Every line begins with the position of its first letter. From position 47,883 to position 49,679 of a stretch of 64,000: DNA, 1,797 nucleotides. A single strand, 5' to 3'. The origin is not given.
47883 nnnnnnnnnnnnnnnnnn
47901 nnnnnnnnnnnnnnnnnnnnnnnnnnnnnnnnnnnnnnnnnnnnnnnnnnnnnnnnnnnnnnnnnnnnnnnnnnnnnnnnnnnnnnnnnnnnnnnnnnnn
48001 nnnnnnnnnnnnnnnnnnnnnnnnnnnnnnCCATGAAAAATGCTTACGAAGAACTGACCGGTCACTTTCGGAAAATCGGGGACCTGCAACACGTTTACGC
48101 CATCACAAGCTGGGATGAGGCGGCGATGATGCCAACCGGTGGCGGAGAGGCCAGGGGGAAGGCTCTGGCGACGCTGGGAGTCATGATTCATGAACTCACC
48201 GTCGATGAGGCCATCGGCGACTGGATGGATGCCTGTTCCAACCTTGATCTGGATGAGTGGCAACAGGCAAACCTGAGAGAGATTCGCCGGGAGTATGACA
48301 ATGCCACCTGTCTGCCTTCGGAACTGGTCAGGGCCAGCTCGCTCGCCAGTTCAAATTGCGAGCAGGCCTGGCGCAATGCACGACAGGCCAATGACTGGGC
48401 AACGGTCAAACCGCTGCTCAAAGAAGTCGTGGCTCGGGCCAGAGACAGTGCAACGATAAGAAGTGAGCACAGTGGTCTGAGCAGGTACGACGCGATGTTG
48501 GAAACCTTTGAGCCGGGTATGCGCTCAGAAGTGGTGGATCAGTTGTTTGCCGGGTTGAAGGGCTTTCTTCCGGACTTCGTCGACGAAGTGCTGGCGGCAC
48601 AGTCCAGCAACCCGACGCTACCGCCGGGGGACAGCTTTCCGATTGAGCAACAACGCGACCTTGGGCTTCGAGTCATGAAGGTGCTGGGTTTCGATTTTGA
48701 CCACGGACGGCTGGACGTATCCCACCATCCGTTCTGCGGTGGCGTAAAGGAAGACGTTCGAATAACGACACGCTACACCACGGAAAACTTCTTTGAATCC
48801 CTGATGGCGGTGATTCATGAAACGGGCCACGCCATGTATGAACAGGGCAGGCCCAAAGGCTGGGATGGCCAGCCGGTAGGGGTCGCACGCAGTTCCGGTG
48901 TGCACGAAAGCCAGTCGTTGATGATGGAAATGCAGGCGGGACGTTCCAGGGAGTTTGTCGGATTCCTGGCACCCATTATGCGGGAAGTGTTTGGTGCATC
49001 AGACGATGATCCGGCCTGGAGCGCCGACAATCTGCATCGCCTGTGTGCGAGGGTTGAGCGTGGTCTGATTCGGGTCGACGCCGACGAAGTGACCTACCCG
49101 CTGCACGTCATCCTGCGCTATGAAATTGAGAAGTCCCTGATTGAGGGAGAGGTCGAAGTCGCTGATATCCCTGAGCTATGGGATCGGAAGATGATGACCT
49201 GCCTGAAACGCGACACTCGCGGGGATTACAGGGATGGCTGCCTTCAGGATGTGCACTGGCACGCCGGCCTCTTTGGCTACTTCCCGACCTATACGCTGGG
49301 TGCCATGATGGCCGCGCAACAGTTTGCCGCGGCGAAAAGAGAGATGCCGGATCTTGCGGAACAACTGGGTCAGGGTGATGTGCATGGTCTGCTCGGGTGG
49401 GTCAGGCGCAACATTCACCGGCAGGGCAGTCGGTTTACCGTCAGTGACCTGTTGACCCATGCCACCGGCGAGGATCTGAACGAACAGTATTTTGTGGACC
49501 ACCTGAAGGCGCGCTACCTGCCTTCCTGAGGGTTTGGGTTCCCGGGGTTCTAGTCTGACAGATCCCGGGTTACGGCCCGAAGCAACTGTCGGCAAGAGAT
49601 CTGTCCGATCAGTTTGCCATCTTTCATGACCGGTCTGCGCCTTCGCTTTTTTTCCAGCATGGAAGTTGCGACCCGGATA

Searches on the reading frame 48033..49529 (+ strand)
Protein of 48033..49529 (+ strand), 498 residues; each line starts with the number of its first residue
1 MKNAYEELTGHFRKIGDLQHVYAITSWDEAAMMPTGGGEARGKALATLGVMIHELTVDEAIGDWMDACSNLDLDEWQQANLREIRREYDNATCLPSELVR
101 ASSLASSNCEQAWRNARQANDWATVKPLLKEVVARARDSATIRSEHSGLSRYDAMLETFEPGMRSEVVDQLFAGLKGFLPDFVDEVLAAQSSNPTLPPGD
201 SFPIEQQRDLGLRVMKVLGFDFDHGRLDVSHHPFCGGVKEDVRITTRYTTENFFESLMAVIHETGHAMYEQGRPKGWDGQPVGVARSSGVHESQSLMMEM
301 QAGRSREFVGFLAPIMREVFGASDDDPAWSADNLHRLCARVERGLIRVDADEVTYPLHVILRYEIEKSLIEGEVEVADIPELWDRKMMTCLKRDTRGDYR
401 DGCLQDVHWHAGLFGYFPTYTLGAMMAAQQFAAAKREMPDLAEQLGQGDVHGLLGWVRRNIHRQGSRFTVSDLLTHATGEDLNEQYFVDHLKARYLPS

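Call 61: search_protein_families(library=pfam, proteins=[window:48033-49529:+], max_evalue=0.00001)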
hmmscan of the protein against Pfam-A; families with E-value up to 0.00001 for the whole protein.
window:48033-49529:+ (498 aa): 1 family
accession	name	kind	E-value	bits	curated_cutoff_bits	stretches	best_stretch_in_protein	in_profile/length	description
PF02074.21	Peptidase_M32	-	2.1e-160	535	25.1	1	8-495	2-489/489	Carboxypeptidase Taq (M32) metallopeptidase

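Call 62: find_homologous_proteins(query=window:48033-49529:+, max_evalue=1e-50)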
Query window:48033-49529:+ (498 aa): 8000 proteins with E <= 1e-50 among 8000 candidates; the best 120 are listed.
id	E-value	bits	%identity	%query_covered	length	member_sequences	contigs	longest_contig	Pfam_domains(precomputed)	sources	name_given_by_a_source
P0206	0.0e+0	1141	99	100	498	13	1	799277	PF02074.22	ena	-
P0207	1.6e-288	975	83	100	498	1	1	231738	PF02074.22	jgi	-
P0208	6.3e-287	970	82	100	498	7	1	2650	PF02074.22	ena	-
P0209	5.9e-286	967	82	100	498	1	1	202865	PF02074.22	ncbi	-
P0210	1.1e-285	966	81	100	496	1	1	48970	PF02074.22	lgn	-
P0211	5.3e-285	964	82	100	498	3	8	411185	PF02074.22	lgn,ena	-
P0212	2.4e-283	958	81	100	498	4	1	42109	PF02074.22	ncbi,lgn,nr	ncbi:MAG: carboxypeptidase M32 [Pseudomonadales bacterium]|nr:carboxypeptidase M32 [Pseudomonadales 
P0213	5.9e-279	944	79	100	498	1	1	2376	PF02074.22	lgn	-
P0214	1.5e-257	873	74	100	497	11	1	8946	PF02074.22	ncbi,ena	-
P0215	3.9e-257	872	74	100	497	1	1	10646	PF02074.22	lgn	-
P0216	4.7e-256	868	74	100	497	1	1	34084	PF02074.22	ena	-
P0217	6.7e-256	868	74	100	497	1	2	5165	PF02074.22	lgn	-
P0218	1.4e-255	867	74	100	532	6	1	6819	PF02074.22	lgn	-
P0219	4.0e-254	862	73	100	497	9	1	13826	PF02074.22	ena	-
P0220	1.6e-253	860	73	100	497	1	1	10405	PF02074.22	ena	-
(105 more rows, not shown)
